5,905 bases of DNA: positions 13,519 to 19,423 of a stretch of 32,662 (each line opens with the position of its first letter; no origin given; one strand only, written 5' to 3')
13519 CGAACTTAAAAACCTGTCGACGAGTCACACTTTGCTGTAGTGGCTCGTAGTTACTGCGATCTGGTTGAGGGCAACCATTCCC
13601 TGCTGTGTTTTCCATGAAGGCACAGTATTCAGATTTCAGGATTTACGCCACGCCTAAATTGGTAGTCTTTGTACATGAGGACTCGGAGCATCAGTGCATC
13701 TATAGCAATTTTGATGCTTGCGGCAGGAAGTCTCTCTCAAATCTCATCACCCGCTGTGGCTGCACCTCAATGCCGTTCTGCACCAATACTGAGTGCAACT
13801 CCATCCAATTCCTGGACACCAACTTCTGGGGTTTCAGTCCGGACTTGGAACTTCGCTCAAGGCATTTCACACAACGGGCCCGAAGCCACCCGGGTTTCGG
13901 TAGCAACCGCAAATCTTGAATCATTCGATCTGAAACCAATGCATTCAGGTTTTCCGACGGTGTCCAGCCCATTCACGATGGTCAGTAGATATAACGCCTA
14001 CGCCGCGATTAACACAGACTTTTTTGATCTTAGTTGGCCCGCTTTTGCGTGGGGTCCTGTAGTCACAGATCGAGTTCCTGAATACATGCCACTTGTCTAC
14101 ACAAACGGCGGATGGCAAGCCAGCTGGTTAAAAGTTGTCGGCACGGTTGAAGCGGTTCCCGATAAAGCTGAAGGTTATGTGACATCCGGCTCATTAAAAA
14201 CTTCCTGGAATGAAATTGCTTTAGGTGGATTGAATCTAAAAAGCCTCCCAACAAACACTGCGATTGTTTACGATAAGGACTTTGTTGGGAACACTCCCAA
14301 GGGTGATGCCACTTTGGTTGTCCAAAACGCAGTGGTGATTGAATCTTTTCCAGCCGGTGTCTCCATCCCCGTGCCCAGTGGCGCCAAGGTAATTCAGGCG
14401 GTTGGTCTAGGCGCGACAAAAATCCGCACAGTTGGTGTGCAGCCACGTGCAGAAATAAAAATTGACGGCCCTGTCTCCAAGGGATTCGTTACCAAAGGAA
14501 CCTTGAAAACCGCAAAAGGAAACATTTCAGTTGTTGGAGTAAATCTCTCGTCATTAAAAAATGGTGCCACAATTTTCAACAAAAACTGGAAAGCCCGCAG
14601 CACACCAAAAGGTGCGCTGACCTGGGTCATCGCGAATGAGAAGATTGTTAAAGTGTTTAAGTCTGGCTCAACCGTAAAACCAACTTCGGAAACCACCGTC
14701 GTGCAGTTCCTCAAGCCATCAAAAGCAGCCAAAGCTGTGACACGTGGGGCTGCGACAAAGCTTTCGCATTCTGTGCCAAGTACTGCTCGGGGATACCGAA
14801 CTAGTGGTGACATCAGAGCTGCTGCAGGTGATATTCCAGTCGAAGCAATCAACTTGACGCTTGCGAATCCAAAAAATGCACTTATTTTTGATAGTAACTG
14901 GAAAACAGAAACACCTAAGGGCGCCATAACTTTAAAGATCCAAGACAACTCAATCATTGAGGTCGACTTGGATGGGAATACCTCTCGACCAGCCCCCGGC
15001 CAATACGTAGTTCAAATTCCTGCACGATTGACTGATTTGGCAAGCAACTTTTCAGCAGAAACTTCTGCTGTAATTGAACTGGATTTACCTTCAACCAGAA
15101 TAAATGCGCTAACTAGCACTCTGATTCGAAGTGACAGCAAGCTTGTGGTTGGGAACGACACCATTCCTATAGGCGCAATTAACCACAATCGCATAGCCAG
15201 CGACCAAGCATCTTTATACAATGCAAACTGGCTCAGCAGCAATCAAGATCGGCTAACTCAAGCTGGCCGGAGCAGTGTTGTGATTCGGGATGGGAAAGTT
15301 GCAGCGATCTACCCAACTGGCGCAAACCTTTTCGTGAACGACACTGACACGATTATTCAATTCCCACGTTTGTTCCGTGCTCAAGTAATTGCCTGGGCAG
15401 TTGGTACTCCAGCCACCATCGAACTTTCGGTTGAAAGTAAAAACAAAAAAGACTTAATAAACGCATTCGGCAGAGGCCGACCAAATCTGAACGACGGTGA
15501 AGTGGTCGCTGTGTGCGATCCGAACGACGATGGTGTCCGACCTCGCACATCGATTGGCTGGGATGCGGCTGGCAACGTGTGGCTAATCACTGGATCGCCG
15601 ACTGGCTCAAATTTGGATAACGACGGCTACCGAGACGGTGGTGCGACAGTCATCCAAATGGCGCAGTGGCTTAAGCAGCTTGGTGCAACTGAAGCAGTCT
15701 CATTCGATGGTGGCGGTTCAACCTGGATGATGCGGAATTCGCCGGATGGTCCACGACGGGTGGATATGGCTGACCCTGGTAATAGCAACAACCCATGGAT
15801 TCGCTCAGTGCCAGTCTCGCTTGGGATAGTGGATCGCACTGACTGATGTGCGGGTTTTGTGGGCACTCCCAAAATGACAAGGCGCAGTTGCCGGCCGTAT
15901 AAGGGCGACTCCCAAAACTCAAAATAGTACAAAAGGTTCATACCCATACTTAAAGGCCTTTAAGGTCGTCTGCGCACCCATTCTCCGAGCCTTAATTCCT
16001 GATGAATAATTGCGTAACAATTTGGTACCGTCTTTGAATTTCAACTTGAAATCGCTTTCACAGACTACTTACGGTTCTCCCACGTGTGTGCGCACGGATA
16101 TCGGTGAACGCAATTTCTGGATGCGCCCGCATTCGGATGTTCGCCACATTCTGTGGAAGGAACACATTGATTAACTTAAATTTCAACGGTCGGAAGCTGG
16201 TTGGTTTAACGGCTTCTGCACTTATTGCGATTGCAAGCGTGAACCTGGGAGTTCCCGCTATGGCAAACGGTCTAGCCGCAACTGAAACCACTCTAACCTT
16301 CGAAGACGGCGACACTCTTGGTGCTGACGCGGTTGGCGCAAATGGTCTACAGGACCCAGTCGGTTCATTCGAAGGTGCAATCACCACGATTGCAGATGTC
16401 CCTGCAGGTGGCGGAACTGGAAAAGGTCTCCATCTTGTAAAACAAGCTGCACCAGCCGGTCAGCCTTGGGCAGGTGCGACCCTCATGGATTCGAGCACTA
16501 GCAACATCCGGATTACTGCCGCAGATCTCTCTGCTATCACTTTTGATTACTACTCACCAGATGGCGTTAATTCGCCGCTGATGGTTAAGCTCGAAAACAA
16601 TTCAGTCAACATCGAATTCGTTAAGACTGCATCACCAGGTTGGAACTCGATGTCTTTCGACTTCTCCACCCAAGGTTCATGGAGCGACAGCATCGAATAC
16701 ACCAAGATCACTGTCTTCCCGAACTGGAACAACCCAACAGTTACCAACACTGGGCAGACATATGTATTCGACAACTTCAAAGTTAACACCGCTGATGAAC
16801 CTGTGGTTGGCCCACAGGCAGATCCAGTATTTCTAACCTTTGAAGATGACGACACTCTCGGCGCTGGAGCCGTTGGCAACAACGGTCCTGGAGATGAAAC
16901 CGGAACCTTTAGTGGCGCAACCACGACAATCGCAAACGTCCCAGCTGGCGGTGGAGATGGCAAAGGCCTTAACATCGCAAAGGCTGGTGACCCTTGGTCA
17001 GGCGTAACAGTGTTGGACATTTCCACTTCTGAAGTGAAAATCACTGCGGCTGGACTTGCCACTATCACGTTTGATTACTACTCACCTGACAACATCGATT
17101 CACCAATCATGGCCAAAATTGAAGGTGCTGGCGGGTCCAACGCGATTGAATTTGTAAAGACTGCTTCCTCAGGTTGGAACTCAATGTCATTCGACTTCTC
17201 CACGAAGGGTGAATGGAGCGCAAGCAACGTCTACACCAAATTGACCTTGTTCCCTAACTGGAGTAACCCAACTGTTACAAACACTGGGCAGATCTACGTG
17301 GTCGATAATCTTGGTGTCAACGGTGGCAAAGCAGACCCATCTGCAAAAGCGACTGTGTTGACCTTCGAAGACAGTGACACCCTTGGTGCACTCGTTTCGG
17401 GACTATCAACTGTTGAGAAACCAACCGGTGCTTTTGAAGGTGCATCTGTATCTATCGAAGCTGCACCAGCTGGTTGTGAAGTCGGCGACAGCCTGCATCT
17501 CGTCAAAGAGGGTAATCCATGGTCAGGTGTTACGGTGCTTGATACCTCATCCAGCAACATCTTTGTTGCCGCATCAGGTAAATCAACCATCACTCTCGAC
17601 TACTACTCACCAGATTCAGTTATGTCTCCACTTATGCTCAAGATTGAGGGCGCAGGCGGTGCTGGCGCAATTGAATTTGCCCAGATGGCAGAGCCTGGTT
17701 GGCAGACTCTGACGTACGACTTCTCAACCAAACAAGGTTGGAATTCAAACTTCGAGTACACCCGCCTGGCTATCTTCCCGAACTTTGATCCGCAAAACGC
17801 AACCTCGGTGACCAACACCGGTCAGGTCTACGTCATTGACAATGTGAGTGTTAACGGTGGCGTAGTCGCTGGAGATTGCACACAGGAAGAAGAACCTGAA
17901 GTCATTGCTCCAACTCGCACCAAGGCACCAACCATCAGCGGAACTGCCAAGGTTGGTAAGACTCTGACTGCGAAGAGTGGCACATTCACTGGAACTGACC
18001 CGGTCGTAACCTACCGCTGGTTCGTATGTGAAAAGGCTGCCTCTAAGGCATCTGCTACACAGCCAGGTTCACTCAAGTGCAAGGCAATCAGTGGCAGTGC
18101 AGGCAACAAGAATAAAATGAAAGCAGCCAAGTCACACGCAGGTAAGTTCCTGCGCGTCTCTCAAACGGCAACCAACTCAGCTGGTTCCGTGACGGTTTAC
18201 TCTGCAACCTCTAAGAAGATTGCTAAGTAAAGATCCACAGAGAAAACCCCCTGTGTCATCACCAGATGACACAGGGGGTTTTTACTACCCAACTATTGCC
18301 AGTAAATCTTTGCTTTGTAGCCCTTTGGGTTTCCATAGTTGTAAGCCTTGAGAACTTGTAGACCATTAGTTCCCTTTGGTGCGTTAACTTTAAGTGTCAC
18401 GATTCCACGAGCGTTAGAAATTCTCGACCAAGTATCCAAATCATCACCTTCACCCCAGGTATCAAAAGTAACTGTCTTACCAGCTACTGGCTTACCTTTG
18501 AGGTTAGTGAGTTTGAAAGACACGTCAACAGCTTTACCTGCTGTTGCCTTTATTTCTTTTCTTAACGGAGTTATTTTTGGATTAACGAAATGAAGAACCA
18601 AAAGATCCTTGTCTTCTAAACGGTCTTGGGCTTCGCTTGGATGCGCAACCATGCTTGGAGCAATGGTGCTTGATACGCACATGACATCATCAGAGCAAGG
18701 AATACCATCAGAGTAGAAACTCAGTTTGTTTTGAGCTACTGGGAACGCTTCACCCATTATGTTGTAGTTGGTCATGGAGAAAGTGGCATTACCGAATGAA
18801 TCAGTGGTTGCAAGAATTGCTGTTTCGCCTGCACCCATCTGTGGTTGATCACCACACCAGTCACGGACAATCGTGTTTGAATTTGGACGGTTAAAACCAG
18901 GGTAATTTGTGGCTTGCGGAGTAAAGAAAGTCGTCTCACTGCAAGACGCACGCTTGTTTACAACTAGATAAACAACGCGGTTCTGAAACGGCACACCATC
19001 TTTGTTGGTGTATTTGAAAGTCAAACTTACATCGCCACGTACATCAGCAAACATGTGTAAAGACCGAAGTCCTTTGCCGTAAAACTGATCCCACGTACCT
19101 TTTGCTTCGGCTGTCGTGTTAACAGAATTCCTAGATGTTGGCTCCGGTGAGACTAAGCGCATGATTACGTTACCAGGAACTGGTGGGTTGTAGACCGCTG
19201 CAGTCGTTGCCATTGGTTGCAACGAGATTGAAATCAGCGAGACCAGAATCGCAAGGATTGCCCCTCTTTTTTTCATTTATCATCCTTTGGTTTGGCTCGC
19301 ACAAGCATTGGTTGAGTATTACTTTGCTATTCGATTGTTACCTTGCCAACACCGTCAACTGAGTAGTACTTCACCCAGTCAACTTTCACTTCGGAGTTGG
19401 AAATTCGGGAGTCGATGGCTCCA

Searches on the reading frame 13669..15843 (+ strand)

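Call 8: search_protein_families(library=pfam, proteins=[window:13669-15843:+], max_evalue=0.001)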
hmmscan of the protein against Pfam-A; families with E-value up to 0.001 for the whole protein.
window:13669-15843:+ (725 aa): 1 family
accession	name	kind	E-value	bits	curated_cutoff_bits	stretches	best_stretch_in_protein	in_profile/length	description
PF09992.14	NAGPA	-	2.9e-18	67.1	25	1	537-720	5-168/169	Phosphodiester glycosidase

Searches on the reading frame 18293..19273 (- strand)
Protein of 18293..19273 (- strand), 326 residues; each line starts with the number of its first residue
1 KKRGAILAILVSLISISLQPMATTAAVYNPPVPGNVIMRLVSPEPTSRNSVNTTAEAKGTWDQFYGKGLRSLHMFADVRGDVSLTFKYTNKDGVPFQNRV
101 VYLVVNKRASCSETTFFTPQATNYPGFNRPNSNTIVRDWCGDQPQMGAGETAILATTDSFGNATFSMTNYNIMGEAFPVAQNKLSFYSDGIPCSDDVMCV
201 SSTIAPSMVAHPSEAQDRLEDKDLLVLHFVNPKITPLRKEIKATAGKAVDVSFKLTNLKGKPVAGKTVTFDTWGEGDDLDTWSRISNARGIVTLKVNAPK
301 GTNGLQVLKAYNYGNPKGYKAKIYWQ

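Call 8: search_protein_families(library=pfam, proteins=[window:18293-19273:-], max_evalue=0.001)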
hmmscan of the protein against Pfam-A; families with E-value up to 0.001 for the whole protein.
window:18293-19273:- (326 aa): 1 family
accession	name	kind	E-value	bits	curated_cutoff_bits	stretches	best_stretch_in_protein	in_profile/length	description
PF02369.22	Big_1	-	1.3e-05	25.6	34.9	1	238-296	8-66/93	Bacterial Ig-like domain (group 1)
